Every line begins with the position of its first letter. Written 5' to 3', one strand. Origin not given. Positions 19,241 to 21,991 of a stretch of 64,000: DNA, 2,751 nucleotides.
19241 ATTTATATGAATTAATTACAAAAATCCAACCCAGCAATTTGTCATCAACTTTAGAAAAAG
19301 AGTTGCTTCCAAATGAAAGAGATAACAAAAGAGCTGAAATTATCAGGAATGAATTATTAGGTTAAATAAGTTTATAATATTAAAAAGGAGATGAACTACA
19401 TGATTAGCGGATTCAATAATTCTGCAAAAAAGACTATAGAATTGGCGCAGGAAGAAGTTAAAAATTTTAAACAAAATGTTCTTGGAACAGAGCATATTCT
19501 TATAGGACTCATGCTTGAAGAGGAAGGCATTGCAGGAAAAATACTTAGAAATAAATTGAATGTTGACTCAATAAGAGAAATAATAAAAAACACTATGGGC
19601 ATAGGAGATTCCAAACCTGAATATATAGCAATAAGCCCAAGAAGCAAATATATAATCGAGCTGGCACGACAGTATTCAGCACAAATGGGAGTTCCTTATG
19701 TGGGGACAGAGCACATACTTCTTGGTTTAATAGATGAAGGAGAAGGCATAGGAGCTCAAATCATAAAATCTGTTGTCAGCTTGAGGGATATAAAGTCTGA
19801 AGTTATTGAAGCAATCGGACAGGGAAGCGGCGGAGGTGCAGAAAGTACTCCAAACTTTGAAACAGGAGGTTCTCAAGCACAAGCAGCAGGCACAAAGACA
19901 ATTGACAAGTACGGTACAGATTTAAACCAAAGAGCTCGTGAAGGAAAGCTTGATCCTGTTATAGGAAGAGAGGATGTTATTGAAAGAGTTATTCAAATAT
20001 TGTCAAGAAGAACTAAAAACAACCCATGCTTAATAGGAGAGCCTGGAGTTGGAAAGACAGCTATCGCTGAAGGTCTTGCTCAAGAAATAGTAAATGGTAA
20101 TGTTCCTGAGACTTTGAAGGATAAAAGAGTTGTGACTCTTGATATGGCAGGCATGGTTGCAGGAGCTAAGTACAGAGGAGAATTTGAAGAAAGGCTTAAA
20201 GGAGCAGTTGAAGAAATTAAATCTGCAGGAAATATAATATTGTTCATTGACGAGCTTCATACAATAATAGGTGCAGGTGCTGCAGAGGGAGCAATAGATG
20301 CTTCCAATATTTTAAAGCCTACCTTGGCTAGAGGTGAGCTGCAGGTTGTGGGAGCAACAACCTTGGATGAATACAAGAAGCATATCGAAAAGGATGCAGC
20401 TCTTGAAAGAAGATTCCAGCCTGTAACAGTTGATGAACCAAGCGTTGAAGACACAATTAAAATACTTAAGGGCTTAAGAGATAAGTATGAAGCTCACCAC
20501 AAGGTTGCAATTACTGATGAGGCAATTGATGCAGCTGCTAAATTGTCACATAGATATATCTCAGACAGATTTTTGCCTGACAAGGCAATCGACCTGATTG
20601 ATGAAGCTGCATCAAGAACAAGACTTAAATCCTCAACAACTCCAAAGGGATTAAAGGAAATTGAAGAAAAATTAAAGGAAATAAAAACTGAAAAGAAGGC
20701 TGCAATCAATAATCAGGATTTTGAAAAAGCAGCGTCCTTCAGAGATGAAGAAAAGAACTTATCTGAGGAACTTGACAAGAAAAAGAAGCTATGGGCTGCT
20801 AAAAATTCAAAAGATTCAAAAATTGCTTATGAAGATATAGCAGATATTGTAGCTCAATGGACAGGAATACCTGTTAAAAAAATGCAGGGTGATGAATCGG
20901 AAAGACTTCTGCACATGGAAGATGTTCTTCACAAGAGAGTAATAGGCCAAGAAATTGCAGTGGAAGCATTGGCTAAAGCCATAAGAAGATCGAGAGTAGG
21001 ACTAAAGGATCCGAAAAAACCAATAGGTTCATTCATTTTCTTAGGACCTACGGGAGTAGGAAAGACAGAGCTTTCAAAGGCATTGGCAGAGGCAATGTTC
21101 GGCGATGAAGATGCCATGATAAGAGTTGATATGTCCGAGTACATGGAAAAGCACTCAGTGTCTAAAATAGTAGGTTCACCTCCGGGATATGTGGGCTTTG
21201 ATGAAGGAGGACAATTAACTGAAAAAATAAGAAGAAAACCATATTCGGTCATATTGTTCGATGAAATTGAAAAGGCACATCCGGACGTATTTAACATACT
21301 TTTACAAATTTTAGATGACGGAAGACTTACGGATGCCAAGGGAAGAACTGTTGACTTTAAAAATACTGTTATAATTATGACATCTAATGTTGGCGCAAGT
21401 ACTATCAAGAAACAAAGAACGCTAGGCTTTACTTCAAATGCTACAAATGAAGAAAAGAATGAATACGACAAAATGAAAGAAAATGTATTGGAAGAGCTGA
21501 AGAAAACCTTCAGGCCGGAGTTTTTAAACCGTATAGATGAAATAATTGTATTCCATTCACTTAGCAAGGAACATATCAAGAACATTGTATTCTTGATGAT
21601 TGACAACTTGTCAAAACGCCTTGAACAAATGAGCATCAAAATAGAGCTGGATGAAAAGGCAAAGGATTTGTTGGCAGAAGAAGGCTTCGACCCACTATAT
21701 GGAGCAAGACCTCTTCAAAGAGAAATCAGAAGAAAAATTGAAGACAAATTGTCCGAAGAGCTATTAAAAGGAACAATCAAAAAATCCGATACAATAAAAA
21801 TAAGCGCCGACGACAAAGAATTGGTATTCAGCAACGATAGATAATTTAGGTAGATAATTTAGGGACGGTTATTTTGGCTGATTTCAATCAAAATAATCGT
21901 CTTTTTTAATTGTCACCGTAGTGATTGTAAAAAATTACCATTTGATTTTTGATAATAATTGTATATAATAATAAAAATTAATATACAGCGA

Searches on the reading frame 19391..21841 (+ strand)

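Call 9: search_protein_families(library=pfam, proteins=[window:19391-21841:+])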
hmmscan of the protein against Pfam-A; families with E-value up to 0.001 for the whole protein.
window:19391-21841:+ (817 aa): 28 families (the best 25 are shown)
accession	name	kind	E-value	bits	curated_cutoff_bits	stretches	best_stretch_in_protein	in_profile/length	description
PF07724.20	AAA_2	-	1.7e-75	253.1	27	1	543-718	1-166/166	AAA domain (Cdc48 subfamily)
PF17871.7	AAA_lid_9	-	2.4e-37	127.4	22.8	1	351-452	1-102/104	AAA lid domain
PF10431.15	ClpB_D2-small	-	4.4e-27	94.4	21.9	1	724-804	1-81/81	C-terminal, D2-small domain, of ClpB protein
PF00004.35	AAA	-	3.2e-25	89.5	21.2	2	213-329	2-111/131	ATPase family associated with various cellular activities (AAA)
PF02861.25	Clp_N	-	1.5e-22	79.9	20.7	2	92-143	1-53/53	Clp amino terminal domain, pathogenicity island component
PF07728.20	AAA_5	-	1.2e-19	71.2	22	1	548-668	2-124/139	AAA domain (dynein-related subfamily)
PF13401.12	AAA_22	-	1.1e-09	39.2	27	0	548-643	8-110/130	AAA domain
PF13191.12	AAA_16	-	4.6e-09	37.4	32.6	1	190-236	2-51/167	AAA ATPase domain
PF00158.32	Sigma54_activat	-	1.3e-08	35.1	20.2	1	548-666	25-142/168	Sigma-54 interaction domain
PF13476.12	AAA_23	-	4.4e-08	34.4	27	1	546-792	20-194/201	AAA domain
PF02151.25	UVR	-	7.5e-08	32.3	21.5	1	425-459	1-35/36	UvrB/uvrC motif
PF13238.12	AAA_18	-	2.7e-07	31.5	29.4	0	551-574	4-25/128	AAA domain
PF20720.3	nSTAND3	-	2.7e-07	30.9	27.2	0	209-235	17-43/155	Novel STAND NTPase 3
PF05621.17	TniB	-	2e-06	27.8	22.4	1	216-348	42-185/189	Bacterial TniB protein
PF13173.12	AAA_14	-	2.7e-06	27.9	27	0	549-644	6-88/129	AAA domain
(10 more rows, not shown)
